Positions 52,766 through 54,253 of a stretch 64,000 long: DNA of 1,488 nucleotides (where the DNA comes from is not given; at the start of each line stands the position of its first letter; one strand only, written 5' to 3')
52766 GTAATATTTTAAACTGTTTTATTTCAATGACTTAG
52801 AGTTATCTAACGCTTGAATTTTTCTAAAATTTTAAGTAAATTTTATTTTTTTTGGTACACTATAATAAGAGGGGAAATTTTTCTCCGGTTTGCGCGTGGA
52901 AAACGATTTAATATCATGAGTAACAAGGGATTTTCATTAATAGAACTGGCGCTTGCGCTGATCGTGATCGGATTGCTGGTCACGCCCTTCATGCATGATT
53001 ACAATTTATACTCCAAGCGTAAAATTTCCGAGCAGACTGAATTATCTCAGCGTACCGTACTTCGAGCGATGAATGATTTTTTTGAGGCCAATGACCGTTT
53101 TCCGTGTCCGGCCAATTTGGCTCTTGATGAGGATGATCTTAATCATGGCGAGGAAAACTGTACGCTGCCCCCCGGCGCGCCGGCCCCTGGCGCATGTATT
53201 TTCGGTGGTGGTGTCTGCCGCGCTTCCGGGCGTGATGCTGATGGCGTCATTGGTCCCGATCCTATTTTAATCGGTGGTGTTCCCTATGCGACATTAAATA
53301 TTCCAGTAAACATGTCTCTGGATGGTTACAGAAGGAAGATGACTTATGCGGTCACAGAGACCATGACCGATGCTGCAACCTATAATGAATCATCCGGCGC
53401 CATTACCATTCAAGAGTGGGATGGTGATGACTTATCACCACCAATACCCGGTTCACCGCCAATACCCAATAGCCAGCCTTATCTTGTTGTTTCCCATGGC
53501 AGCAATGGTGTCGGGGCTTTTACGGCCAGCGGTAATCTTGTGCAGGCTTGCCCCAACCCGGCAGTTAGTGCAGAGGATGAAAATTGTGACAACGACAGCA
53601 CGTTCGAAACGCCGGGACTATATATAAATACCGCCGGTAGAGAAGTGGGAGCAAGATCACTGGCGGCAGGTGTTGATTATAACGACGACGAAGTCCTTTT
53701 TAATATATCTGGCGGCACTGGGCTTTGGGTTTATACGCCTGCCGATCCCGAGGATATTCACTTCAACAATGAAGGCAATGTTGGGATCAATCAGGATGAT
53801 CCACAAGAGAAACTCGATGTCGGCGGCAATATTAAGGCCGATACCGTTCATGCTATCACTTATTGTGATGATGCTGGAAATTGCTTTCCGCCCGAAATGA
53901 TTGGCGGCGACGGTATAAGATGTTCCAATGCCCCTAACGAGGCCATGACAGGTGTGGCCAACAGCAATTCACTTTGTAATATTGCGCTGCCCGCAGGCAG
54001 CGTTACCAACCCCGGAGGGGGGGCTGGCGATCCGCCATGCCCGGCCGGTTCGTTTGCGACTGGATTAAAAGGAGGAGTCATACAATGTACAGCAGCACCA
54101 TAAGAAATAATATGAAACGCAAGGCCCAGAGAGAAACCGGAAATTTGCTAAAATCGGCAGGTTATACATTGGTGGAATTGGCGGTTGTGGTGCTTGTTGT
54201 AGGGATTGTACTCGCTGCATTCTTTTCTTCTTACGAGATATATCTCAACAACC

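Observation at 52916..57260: Three tandem paralogous giant prepilin-type proteins (395, 615 and 437 aa) with no pilus or secretion machinery nearby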

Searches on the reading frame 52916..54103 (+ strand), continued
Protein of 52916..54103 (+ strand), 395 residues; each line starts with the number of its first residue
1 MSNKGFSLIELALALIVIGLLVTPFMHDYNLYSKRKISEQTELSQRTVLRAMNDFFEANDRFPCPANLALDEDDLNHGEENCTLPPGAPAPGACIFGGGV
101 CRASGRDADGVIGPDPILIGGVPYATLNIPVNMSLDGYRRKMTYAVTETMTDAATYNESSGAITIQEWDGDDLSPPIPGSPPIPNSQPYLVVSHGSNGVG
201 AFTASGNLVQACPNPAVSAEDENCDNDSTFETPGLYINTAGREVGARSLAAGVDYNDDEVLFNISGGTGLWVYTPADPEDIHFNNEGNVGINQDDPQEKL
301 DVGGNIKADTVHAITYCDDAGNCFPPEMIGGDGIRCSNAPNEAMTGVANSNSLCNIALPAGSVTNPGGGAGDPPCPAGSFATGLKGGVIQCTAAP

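Call 78: search_protein_families(library=pfam, proteins=[L003:12636-15023:+, L020:12773-14998:+, L024:11238-13571:+, L022:11203-13425:+], max_evalue=0.01)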
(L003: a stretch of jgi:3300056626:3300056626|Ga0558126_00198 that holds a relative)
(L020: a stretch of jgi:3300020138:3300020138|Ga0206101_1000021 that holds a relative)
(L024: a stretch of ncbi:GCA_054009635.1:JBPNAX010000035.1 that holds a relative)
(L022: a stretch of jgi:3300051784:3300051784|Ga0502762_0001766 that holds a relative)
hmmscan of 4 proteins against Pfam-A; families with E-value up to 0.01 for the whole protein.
L003:12636-15023:+ (795 aa): 0 families

L020:12773-14998:+ (741 aa): 1 family
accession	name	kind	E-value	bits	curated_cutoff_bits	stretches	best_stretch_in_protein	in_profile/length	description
PF07963.17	N_methyl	-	2e-06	27.5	21.2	1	7-31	1-25/27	Prokaryotic N-terminal methylation motif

L024:11238-13571:+ (777 aa): 1 family
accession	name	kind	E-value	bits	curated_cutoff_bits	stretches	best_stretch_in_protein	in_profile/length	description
PF07963.17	N_methyl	-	3.5e-05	23.6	21.2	1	9-31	4-26/27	Prokaryotic N-terminal methylation motif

L022:11203-13425:+ (740 aa): 1 family
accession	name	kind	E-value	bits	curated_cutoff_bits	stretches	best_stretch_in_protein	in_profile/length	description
PF07963.17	N_methyl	-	1.7e-06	27.8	21.2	1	36-60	2-26/27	Prokaryotic N-terminal methylation motif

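Call 92: find_encoding_contigs(protein=P0008, flank=10000, max_places=2)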
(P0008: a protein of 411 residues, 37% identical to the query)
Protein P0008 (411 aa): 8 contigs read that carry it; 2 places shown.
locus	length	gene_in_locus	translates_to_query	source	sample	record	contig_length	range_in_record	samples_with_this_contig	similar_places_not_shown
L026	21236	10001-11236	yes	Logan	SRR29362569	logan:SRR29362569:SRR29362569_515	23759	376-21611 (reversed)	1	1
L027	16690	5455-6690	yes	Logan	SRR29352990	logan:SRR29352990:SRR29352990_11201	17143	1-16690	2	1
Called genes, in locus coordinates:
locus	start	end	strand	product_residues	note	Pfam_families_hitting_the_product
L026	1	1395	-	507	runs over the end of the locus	-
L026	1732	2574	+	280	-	-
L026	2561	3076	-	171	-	PF13527:Acetyltransf_9 (weak), PF00583:Acetyltransf_1, PF13673:Acetyltransf_10, PF13508:Acetyltransf_7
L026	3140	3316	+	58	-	-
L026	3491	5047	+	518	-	PF00587:tRNA-synt_2b, PF03129:HGTP_anticodon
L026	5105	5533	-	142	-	-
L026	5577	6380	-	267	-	-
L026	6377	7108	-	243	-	PF02475:TRM5-TYW2_MTfase (weak), PF05175:MTS, PF13847:Methyltransf_31, PF08241:Methyltransf_11 (weak), PF08242:Methyltransf_12 (weak), PF13649:Methyltransf_25, PF01170:UPF0020 (weak)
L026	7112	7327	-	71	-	-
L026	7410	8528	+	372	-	PF00348:polyprenyl_synt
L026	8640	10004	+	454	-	-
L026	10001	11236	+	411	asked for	PF07963:N_methyl (weak)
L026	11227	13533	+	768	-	PF07963:N_methyl (faint)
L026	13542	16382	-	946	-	PF22527:DEXQc_Suv3, PF00271:Helicase_C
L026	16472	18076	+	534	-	-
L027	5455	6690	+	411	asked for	PF07963:N_methyl (weak)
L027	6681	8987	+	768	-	PF07963:N_methyl (faint)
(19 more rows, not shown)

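Call 93: find_encoding_contigs(protein=P0019, flank=10000, max_places=2)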
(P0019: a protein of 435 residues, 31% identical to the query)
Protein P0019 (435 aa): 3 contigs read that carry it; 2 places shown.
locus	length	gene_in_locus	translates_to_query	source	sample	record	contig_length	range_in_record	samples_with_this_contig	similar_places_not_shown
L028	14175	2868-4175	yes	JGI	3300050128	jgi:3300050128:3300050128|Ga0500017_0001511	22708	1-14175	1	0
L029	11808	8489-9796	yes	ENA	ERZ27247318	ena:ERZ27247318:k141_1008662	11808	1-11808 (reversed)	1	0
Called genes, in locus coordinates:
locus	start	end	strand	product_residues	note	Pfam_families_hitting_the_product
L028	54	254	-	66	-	-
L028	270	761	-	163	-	-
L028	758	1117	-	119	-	-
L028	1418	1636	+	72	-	-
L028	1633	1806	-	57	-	-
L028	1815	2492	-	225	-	-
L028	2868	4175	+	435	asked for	-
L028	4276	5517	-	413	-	PF00589:Phage_integrase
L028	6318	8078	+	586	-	-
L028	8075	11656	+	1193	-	-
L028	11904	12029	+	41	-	-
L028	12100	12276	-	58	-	-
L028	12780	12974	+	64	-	-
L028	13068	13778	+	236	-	PF12158:DUF3592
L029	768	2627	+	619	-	PF05658:YadA_head (weak)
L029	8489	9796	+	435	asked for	-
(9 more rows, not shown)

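Call 94: search_protein_families(library=ncbifam, proteins=[L020:591-1406:+, L020:1541-2785:+, L020:2818-3900:+, L020:3989-5842:+, L020:9033-9851:+], max_evalue=0.00001)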
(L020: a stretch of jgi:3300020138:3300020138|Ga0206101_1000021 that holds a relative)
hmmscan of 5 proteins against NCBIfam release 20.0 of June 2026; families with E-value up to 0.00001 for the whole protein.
L020:591-1406:+ (271 aa): 0 families

L020:1541-2785:+ (414 aa): 18 families
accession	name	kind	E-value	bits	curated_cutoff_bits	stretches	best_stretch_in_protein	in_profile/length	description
TIGR01420.1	pilT_fam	subfamily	5e-144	479.7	319.1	1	12-346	2-337/343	PilT/PilU family type 4a pilus ATPase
TIGR02525.1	plasmid_TraJ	equivalog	2.8e-53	181.2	368.3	1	5-346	5-366/372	plasmid transfer ATPase TraJ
TIGR02533.1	type_II_gspE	equivalog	3e-47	161.4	630.25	1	14-278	115-379/486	type II secretion system ATPase GspE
TIGR02538.1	type_IV_pilB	equivalog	1.6e-45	155.8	675.65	1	13-279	186-453/564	type IV-A pilus assembly ATPase PilB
NF007755.0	PRK10436.1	equivalog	9.1e-45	153.2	617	1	12-280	89-357/465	type II secretion system protein GspE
TIGR02524.1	dot_icm_DotB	equivalog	1.1e-43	149.8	463.3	1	10-341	4-348/358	Dot/Icm type IV secretion system ATPase DotB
NF041000.1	ATPase_ComGA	equivalog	1.6e-39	135.5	300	1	14-279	2-266/267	competence type IV pilus ATPase ComGA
NF053534.1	T4PilAsmATPsTfpB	equivalog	2.2e-37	128.7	850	1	15-278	208-472/584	type IV pilus assembly ATPase TfpB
NF058587.1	archaellum_moto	equivalog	2.8e-19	69.3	550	1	134-249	277-393/527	archaellum flagellar ATPase motor FlaI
TIGR02782.1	TrbB_P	equivalog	5.8e-19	68.5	304.55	1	134-285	138-285/303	P-type conjugative transfer ATPase TrbB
TIGR02788.1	VirB11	equivalog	3.1e-17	62.6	249.95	1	127-273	139-288/308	P-type DNA transfer ATPase VirB11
NF010407.0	PRK13833.1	subfamily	2.9e-15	56.5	499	1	131-275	143-285/323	conjugal transfer protein TrbB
TIGR03819.1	heli_sec_ATPase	hypoth_equivalog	5.8e-15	55.3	373.15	1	43-270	83-320/340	TadA family conjugal transfer-associated ATPase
NF010469.0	PRK13894.1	subfamily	3e-13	49.8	508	1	132-252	149-267/320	conjugal transfer ATPase TrbB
NF053672.1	bindosome_BasE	exception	4.2e-10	39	1000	1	132-252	270-391/512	bindosome assembly system ATPase subunit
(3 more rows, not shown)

L020:2818-3900:+ (360 aa): 17 families
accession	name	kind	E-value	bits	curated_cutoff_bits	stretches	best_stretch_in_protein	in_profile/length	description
TIGR01420.1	pilT_fam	subfamily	9.3e-126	419.7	319.1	1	2-332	10-341/343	PilT/PilU family type 4a pilus ATPase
TIGR02525.1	plasmid_TraJ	equivalog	9.2e-43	146.6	368.3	1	61-326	91-364/372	plasmid transfer ATPase TraJ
NF041000.1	ATPase_ComGA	equivalog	5.5e-38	130.5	300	1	68-261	78-266/267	competence type IV pilus ATPase ComGA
TIGR02524.1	dot_icm_DotB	equivalog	7.8e-36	124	463.3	1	62-323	78-348/358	Dot/Icm type IV secretion system ATPase DotB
TIGR02533.1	type_II_gspE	equivalog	2e-34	119.1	630.25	1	105-263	234-382/486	type II secretion system ATPase GspE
TIGR02538.1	type_IV_pilB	equivalog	1.3e-30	106.6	675.65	1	104-263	307-455/564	type IV-A pilus assembly ATPase PilB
NF007755.0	PRK10436.1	equivalog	2.7e-30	105.4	617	1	99-262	205-357/465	type II secretion system protein GspE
NF053534.1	T4PilAsmATPsTfpB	equivalog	1.3e-27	96.4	850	1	106-262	328-474/584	type IV pilus assembly ATPase TfpB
NF058587.1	archaellum_moto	equivalog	8.9e-18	64.3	550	1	109-231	270-393/527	archaellum flagellar ATPase motor FlaI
TIGR02788.1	VirB11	equivalog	1.4e-17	63.7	249.95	1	108-239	138-270/308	P-type DNA transfer ATPase VirB11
TIGR02782.1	TrbB_P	equivalog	4.4e-17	62.3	304.55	1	114-244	136-265/303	P-type conjugative transfer ATPase TrbB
TIGR03819.1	heli_sec_ATPase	hypoth_equivalog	1.4e-15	57.3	373.15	1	104-231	169-297/340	TadA family conjugal transfer-associated ATPase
NF010469.0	PRK13894.1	subfamily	8e-14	51.7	508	1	114-240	149-273/320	conjugal transfer ATPase TrbB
NF010407.0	PRK13833.1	subfamily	1.5e-13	50.9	499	1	110-248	140-276/323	conjugal transfer protein TrbB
NF053672.1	bindosome_BasE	exception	3.3e-10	39.3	1000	1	116-248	272-405/512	bindosome assembly system ATPase subunit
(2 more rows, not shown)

L020:3989-5842:+ (617 aa): 9 families
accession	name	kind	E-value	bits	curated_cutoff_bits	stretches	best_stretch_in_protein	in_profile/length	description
TIGR02519.1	pilus_MshL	equivalog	1.8e-59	201.2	250.2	1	304-592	3-290/290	pilus (MSHA type) biogenesis protein MshL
TIGR02517.1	type_II_gspD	equivalog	2.1e-26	92.6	351.35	1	198-596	301-594/600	type II secretion system secretin GspD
TIGR02520.1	pilus_B_mal_scr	equivalog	1.2e-24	86.7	287.65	2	321-562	258-488/513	PilN family type IVB pilus formation outer membrane protein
TIGR02515.1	IV_pilus_PilQ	subfamily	8.7e-24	84.3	284.35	1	518-588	353-423/428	type IV pilus secretin PilQ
TIGR02516.1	type_III_yscC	equivalog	1.3e-18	66.8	238.45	1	334-592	232-461/463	type III secretion system outer membrane ring subunit SctC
NF011873.0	PRK15346.1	equivalog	5.6e-16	58.3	524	1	313-592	249-494/499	EscC/YscC/HrcC family type III secretion system outer membrane ring protein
NF042912.1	Amuc_1098_fam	equivalog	8.4e-16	57.2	750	1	466-592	665-796/805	Amuc_1098 family type IV pilus outer membrane protein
NF010083.0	PRK13568.1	equivalog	1.2e-12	47.4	554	1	524-589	349-414/419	DNA uptake porin HofQ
NF007851.2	PRK10560.1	exception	1.5e-11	43.8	598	1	525-592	342-409/412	DNA uptake porin HofQ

L020:9033-9851:+ (272 aa): 1 family
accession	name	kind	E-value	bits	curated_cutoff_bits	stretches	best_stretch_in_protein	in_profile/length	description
TIGR02532.1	IV_pilin_GFxxxE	domain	4.6e-06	26.3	16.3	1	7-29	1-23/24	prepilin-type N-terminal cleavage/methylation domain-containing protein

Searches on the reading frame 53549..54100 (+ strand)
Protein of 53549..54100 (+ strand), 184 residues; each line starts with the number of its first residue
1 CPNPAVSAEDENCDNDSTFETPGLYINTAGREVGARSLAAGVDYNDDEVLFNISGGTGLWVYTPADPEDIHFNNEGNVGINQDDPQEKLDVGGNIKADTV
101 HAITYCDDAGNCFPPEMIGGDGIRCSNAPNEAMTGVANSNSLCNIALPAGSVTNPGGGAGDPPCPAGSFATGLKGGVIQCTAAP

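Call 70: predict_structure(alignment_id=A6)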
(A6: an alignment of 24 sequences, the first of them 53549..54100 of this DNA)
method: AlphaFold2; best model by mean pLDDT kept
length: 184 residues; sequences in the alignment: 24
mean_pLDDT: 68.7   pTM: 0.30
mean pLDDT of the five models: 68.7, 67.6, 66.9, 64.1, 62.8
residues with pLDDT >= 90: 0; 70-90: 93; 50-70: 74; < 50: 17
segments of 3 or more residues with pLDDT < 50: 51-55, 92-101
pLDDT, mean of each block of 10 residues (from residue 1): 54 64 73 70 63 52 64 67 74 43 72 68 77 75 77 77 83 81 81
secondary structure, 60 per line:
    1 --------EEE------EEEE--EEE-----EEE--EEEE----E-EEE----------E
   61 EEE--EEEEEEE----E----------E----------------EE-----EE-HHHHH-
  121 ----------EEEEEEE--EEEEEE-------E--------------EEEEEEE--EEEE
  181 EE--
elements in order: E9-11 E18-21 E24-26 E32-34 E37-40 E47-49 E60-63 E66-72 H115-119 E131-137 E140-145 E168-174 E177-182

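Call 73: fold_search(model_id=the predicted structure, library=pdb)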
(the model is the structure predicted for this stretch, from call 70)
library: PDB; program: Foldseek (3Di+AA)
matches with E <= 10: 38; with E <= 0.001: 0
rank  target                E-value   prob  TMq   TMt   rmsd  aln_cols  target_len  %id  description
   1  1d0g_R                5.5e-01  0.14  0.14  0.20  11.3       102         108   15  CRYSTAL STRUCTURE OF DEATH RECEPTOR 5 (DR5) BOUND TO APO2L/TRAIL (released 1999-10-22)
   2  1d0g_S                7.4e-01  0.12  0.14  0.20  11.7       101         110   14  CRYSTAL STRUCTURE OF DEATH RECEPTOR 5 (DR5) BOUND TO APO2L/TRAIL (released 1999-10-22)
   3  3urf_Z                1.5e+00  0.02  0.10  0.11  17.7       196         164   11  Human RANKL/OPG complex (released 2012-07-11)
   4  4i9x_D                1.6e+00  0.08  0.12  0.19  11.6       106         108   14  Crystal structure of human cytomegalovirus glycoprotein UL141 targeting the death receptor TRAIL-R2 (released 2013-04-03)
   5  8dpx_MODEL_1_A        1.7e+00  0.08  0.13  0.20  11.4       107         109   12  Preligand association structure of DR5 (released 2023-02-15)
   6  1za3_S                1.7e+00  0.08  0.14  0.19  11.3       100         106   15  The crystal structure of the YSd1 Fab bound to DR5 (released 2005-06-14)
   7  3alq_S                1.8e+00  0.03  0.12  0.12  18.9       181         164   12  Crystal structure of TNF-TNFR2 complex (released 2010-11-17)
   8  4e4d_R                1.9e+00  0.08  0.14  0.18  11.1       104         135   15  Crystal structure of mouse RANKL-OPG complex (released 2012-10-24)
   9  4i9x_C                1.9e+00  0.07  0.12  0.20  11.2       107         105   16  Crystal structure of human cytomegalovirus glycoprotein UL141 targeting the death receptor TRAIL-R2 (released 2013-04-03)
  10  5cir_G                2.3e+00  0.06  0.12  0.20  10.7       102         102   14  Crystal structure of death receptor 4 (DR4; TNFFRSF10A) bound to TRAIL (TNFSF10) (released 2017-01-18)
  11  8yt8_G                2.8e+00  0.01  0.10  0.09  24.9       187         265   14  Cryo-EM structure of the dystrophin glycoprotein complex (released 2024-12-11)
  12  9gjb_H                3.7e+00  0.03  0.14  0.05  10.1        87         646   17  Entamoeba histolytica Gal/GalNAc lectin, mode 2 (released 2026-02-11)
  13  3alq_U                4.0e+00  0.02  0.12  0.13  18.9       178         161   11  Crystal structure of TNF-TNFR2 complex (released 2010-11-17)
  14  8e1z_B                4.0e+00  0.02  0.14  0.15  21.9       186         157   14  Crystal structure of Plasmodium falciparum ookinete surface antigen Pfs28 (released 2022-11-30)
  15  6nyp_F                4.2e+00  0.06  0.13  0.27  10.8        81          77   15  Crystal structure of UL144/BTLA complex (released 2019-05-29)
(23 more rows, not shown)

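Call 77: fold_search(model_id=the predicted structure, library=viral)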
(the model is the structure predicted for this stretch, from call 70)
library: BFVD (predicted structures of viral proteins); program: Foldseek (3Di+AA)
matches with E <= 10: 289; with E <= 0.001: 0
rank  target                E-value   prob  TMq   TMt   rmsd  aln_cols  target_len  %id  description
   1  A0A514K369            8.0e-02  0.35  0.12  0.20  11.5        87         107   25  Uncharacterized protein [Nitrosopumilus spindle-shaped virus]
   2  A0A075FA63            1.5e-01  0.10  0.14  0.05  25.3       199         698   10  Fiber [Duck adenovirus 2]
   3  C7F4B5                2.3e-01  0.07  0.12  0.08  21.1       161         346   17  (no name in the UniProt tables at hand)
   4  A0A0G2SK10            3.8e-01  0.06  0.09  0.11  20.9       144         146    9  Fiber protein (Fragment) [Human adenovirus C serotype 5]
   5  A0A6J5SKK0            4.5e-01  0.04  0.13  0.05  22.3       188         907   14  Uncharacterized protein [uncultured Caudovirales phage]
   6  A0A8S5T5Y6            5.4e-01  0.03  0.09  0.08  20.4       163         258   12  Uncharacterized protein [Siphoviridae sp. ctL7J9]
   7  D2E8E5                5.8e-01  0.03  0.10  0.06  24.3       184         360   16  (no name in the UniProt tables at hand)
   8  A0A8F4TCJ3            6.5e-01  0.04  0.09  0.10  27.1       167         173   12  Fiber (Fragment) [Human adenovirus F serotype 40]
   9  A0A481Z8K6            6.9e-01  0.02  0.10  0.06  18.2       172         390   19  Transmembrane protein [Pithovirus LCPAC304]
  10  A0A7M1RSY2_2          7.3e-01  0.05  0.15  0.03  20.2       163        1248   17  Spore coat protein-like protein [uncultured phage cr124_1]
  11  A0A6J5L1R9            8.3e-01  0.04  0.10  0.05  19.6       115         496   18  Uncharacterized protein [uncultured Caudovirales phage]
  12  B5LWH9                8.3e-01  0.02  0.09  0.09  25.2       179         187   11  Uncharacterized protein [Feldmannia species virus]
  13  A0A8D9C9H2            9.3e-01  0.05  0.13  0.05  16.1       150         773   11  Uncharacterized protein [uncultured marine phage]
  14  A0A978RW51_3          9.3e-01  0.03  0.11  0.02  27.0       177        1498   11  (no name in the UniProt tables at hand)
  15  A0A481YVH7            1.2e+00  0.08  0.14  0.09   9.1        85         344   18  Uncharacterized protein [Marseillevirus LCMAC103]
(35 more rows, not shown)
